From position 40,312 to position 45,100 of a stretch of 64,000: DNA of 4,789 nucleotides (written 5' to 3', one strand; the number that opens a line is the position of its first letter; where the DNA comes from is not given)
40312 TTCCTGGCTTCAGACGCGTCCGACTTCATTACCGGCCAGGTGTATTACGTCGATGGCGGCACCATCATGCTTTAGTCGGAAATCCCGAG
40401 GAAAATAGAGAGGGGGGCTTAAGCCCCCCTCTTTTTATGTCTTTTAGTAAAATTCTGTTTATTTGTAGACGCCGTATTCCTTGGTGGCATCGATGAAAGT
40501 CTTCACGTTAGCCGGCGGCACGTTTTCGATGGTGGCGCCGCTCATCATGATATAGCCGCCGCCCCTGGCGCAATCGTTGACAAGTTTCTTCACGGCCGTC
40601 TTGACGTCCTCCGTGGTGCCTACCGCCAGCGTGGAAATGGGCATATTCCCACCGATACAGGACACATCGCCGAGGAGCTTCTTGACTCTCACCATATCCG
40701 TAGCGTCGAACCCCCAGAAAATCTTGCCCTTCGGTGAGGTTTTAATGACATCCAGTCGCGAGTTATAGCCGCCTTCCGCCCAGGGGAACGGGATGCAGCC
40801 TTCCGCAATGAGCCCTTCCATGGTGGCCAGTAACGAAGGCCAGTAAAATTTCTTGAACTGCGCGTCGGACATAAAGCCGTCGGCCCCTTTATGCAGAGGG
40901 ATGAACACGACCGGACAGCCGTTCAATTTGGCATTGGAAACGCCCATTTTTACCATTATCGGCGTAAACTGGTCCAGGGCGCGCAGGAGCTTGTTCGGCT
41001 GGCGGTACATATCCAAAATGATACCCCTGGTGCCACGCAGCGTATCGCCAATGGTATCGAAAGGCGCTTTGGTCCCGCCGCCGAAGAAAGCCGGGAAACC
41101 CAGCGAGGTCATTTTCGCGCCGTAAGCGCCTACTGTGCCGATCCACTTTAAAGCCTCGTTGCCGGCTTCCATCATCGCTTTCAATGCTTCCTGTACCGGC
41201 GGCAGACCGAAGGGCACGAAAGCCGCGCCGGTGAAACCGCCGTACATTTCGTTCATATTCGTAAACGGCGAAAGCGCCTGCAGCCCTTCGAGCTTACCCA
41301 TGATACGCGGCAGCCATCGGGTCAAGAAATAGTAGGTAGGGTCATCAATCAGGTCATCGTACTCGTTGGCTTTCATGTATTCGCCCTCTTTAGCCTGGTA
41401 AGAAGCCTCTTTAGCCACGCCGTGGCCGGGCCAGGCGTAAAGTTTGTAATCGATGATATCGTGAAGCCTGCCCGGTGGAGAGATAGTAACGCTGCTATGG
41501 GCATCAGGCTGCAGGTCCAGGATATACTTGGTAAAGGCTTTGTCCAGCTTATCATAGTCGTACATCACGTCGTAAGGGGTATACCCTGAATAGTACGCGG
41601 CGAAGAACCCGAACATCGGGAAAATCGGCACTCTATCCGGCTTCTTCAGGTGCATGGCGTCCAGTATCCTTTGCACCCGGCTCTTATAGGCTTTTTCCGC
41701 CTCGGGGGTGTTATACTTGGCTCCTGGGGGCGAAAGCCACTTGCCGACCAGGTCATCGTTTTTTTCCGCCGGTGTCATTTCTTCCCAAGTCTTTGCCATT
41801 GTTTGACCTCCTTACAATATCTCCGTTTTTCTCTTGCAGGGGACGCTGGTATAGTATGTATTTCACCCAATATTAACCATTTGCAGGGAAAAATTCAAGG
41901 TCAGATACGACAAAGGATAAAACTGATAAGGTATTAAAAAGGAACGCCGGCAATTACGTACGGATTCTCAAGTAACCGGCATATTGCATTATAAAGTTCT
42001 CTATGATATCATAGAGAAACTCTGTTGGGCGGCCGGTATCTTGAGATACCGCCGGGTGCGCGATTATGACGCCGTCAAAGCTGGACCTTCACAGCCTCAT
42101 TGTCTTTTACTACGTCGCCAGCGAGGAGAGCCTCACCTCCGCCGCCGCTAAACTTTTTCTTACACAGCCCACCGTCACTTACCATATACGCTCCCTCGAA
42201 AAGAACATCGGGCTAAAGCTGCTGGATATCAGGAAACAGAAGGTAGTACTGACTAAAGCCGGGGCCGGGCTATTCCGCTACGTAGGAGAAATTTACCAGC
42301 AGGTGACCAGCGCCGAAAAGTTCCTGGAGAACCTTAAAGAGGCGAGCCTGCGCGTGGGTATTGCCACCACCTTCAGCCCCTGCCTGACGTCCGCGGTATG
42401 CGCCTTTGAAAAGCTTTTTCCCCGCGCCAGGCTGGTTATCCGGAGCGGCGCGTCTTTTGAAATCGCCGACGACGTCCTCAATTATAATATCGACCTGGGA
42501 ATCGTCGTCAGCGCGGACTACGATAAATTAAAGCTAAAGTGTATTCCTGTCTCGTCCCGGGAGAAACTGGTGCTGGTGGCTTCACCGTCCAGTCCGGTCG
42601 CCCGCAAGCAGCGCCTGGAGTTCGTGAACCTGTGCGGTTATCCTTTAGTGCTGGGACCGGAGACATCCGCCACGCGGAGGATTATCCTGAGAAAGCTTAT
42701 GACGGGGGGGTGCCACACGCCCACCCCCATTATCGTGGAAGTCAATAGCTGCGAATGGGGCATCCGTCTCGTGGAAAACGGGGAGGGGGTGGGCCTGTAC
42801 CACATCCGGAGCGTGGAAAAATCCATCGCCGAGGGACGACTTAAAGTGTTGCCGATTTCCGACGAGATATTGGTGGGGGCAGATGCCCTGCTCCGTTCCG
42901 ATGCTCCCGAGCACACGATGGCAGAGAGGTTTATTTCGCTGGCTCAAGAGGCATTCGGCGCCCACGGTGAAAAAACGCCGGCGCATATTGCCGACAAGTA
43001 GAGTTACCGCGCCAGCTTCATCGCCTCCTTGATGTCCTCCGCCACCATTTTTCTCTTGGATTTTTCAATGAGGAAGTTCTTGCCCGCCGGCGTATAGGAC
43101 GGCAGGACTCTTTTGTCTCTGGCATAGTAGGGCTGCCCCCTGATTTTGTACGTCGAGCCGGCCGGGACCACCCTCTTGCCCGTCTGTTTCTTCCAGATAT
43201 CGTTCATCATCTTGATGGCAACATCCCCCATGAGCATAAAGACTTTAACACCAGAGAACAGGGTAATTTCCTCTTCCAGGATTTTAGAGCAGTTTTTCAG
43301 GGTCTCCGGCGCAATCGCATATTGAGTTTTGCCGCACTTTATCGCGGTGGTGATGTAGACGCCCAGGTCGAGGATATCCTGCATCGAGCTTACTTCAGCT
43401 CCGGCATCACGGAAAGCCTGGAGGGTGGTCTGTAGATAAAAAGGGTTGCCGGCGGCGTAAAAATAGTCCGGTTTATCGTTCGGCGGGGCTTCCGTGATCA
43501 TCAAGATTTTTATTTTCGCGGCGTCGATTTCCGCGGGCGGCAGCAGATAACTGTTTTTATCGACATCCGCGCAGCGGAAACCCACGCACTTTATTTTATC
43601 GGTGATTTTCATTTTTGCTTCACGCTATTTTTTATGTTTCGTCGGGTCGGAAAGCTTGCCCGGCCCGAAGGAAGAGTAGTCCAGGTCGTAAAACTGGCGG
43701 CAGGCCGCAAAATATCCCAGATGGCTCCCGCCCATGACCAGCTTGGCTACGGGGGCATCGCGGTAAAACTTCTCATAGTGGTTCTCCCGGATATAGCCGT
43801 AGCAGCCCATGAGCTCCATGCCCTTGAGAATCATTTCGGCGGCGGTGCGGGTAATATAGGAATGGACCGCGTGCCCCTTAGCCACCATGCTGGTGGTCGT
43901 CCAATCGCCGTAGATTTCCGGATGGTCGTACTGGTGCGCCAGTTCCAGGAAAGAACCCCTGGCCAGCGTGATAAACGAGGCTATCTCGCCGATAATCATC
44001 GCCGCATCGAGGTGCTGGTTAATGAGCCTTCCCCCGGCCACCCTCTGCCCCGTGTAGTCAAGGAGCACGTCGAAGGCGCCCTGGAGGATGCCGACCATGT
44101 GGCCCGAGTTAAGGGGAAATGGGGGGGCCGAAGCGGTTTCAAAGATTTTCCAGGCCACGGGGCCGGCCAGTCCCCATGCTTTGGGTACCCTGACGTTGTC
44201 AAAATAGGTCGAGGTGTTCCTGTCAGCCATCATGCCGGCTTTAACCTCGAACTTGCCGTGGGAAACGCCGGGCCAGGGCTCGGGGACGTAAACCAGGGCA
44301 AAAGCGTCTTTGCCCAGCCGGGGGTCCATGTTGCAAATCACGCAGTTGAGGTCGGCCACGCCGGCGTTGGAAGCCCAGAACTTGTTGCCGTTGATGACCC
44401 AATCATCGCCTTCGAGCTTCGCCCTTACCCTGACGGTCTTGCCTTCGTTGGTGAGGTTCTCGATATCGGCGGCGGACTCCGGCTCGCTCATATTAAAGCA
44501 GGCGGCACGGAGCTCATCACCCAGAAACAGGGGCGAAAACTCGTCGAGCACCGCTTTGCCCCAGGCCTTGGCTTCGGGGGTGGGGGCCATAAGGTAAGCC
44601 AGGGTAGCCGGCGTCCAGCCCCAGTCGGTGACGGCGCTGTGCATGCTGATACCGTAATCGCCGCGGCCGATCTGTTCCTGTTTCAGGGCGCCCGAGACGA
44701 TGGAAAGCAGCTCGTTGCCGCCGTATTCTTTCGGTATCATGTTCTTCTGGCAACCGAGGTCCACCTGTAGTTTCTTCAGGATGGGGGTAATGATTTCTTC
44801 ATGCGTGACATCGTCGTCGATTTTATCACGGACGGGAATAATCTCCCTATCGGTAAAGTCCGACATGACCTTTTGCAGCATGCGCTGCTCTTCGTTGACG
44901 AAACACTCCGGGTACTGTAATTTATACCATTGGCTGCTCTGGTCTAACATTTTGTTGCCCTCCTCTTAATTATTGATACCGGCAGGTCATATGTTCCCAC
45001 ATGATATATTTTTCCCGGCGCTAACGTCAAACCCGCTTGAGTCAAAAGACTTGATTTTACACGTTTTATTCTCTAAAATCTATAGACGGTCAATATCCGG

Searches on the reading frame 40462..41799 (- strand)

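Call 9: search_protein_families(library=pfam, proteins=[window:40462-41799:-], max_evalue=0.001)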
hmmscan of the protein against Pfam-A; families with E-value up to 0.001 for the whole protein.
window:40462-41799:- (446 aa): 1 family
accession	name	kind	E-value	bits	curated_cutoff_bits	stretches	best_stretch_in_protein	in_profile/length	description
PF01208.23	URO-D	-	3.8e-18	66.1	23.9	1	240-442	140-346/346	Uroporphyrinogen decarboxylase (URO-D)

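Call 63: search_protein_families(library=ncbifam, proteins=[window:40462-41799:-], max_evalue=0.00001)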
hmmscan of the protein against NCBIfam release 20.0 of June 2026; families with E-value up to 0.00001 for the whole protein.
window:40462-41799:- (446 aa): 1 family
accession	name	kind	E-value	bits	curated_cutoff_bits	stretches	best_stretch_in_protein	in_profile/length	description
NF004889.0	PRK06252.1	subfamily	9.4e-06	24.8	244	0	244-443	146-337/340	methylcobalamin:coenzyme M methyltransferase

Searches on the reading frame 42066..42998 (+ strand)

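Call 9: search_protein_families(library=pfam, proteins=[window:42066-42998:+], max_evalue=0.001)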
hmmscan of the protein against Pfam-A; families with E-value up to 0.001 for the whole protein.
window:42066-42998:+ (311 aa): 3 families
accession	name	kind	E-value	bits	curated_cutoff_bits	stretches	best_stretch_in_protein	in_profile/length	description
PF03466.25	LysR_substrate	-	3.3e-27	95.7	28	1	92-297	5-208/209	LysR substrate binding domain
PF00126.33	HTH_1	-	3.2e-15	56.3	26.6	1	9-66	2-59/60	Bacterial regulatory helix-turn-helix protein, lysR family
PF13556.12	HTH_30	-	0.00058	20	27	0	16-56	8-48/59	PucR C-terminal helix-turn-helix domain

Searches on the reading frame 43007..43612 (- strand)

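Call 9: search_protein_families(library=pfam, proteins=[window:43007-43612:-], max_evalue=0.001)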
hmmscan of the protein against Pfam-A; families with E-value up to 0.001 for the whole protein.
window:43007-43612:- (202 aa): 1 family
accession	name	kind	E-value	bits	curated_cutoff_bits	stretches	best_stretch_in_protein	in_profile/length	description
PF03167.25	UDG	-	3.9e-10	40.4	24.3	1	30-189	5-132/141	Uracil DNA glycosylase superfamily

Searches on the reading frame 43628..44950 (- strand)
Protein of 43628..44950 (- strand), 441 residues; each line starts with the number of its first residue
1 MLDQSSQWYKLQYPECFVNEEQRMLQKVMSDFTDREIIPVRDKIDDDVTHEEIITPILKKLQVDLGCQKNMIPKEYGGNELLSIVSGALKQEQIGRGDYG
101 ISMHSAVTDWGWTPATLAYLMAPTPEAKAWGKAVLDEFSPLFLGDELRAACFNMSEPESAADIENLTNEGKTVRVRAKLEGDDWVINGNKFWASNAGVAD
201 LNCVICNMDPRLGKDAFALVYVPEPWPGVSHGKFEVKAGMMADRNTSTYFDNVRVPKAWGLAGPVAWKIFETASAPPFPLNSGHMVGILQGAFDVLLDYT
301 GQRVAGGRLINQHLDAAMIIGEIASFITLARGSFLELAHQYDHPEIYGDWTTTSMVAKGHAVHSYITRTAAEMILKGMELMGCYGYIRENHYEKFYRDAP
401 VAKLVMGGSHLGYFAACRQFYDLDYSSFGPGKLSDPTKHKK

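Call 9: search_protein_families(library=pfam, proteins=[window:43628-44950:-], max_evalue=0.001)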
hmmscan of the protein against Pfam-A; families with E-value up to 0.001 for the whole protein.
window:43628-44950:- (441 aa): 4 families
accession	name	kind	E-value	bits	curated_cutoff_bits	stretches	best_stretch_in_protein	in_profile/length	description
PF02770.24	Acyl-CoA_dh_M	-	4.3e-15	56.1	33.3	1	151-253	1-97/97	Acyl-CoA dehydrogenase, middle domain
PF02771.21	Acyl-CoA_dh_N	-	5.4e-11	43.3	22.9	1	19-107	1-84/113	Acyl-CoA dehydrogenase, N-terminal domain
PF00441.29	Acyl-CoA_dh_1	-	1.1e-09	39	22.4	1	284-407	21-136/150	Acyl-CoA dehydrogenase, C-terminal domain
PF08028.16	Acyl-CoA_dh_2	-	3.7e-08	34.2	22.7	1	283-403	5-127/134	Acyl-CoA dehydrogenase, C-terminal domain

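Call 63: search_protein_families(library=ncbifam, proteins=[window:43628-44950:-], max_evalue=0.00001)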
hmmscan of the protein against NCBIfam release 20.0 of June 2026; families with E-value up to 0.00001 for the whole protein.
window:43628-44950:- (441 aa): 12 families
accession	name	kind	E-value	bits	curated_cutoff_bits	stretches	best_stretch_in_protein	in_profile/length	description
NF043006.1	CyhCrbnylCoADH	equivalog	5.9e-32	111.1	650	1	19-410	5-365/380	cyclohexane-1-carbonyl-CoA dehydrogenase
NF045552.1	GlutCoADH_Des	equivalog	3.8e-31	108.6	470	1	19-410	6-369/387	glutaryl-CoA dehydrogenase Acd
NF042972.1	AcrlCoAredClosAcrC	equivalog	2.7e-27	95.4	640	1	150-411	120-367/378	acryloyl-CoA reductase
NF058590.1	AcCoDHFadEBacil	equivalog_domain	9.8e-25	87.1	600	1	12-407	16-397/586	acyl-CoA dehydrogenase FadE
NF008997.0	PRK12341.1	equivalog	1.5e-16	60.4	537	1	151-420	121-376/382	acyl-CoA dehydrogenase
NF045652.1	ProlPCPDhRedW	equivalog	4.1e-13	48.9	650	1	23-408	5-361/376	L-prolyl-[peptidyl-carrier protein] dehydrogenase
NF042439.1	SulpropCoADesulf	equivalog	2.5e-12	46.2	600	1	155-402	113-352/379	3-sulfinopropanoyl-CoA desulfinase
TIGR03207.1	cyc_hxne_CoA_dh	equivalog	2.2e-11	43.1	575.35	1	19-398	2-349/372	cyclohexanecarboxyl-CoA dehydrogenase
NF053553.1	prodigi_MBC_PigA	equivalog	8.1e-11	41.6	500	1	54-262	37-228/381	prodigiosin MBC biosynthesis dehydrogenase PigA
NF052270.1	Staph_DH_FadE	equivalog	1.3e-10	40.6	600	1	149-399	139-372/400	acyl-CoA dehydrogenase FadE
NF002885.1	PRK03354.1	equivalog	5.8e-09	35.4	540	1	63-418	47-371/378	crotonobetainyl-CoA dehydrogenase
TIGR03204.1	pimC_large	equivalog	5.2e-06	25.6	623.85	0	151-238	124-205/395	pimeloyl-CoA dehydrogenase large subunit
